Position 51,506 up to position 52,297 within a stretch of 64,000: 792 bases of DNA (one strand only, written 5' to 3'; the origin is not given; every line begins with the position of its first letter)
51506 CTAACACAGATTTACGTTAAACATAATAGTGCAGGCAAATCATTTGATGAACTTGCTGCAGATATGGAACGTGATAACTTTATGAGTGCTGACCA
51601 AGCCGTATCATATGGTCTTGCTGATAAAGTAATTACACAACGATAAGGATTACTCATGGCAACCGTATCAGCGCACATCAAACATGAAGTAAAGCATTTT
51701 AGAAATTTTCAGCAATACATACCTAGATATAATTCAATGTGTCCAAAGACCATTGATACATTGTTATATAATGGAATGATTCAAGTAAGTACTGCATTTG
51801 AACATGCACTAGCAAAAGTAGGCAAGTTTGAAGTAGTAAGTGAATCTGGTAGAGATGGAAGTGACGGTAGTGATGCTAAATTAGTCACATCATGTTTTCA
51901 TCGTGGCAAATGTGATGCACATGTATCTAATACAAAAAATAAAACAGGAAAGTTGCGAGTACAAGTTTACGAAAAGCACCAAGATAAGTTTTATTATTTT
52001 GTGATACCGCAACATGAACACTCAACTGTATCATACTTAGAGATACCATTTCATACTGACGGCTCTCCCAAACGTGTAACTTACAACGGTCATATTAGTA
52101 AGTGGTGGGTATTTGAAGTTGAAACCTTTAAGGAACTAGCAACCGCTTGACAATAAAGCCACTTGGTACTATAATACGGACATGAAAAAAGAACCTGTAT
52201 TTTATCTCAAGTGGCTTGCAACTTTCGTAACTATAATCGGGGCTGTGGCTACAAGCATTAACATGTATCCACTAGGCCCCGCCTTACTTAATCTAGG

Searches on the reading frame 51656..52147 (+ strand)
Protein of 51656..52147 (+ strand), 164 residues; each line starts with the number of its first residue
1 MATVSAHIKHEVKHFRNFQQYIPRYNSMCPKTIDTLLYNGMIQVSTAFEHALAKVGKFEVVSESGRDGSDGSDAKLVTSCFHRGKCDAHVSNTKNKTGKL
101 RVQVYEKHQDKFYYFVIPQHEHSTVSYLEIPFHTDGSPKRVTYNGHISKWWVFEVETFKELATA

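Call 85: find_encoding_contigs(protein=window:51656-52147:+, flank=10000, max_places=1)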
Protein window:51656-52147:+ (164 aa): 3 contigs read that carry it; 1 place shown.
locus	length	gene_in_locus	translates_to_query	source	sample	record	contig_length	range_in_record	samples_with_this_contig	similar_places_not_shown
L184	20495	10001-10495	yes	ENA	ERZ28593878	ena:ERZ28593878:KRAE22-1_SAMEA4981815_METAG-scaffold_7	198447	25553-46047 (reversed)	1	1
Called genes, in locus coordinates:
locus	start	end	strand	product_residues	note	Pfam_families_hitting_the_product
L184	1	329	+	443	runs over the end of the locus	PF01068:DNA_ligase_A_M, PF01331:mRNA_cap_enzyme (faint), PF14743:DNA_ligase_OB_2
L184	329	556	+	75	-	-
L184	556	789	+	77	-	-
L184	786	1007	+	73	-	PF14083:PGDYG (weak)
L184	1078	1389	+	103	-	-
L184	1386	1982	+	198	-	-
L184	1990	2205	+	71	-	-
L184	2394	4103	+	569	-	-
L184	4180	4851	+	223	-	-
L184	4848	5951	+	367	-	-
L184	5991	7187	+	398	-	PF06689:zf-C4_ClpX, PF00493:MCM, PF05496:RuvB_N (weak), PF01078:Mg_chelatase (faint), PF00158:Sigma54_activat (faint), PF00004:AAA, PF07724:AAA_2, PF10431:ClpB_D2-small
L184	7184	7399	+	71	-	PF01165:Ribosomal_S21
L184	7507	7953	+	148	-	PF00011:HSP20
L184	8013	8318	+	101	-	PF02617:ClpS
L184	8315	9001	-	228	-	-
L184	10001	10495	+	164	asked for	-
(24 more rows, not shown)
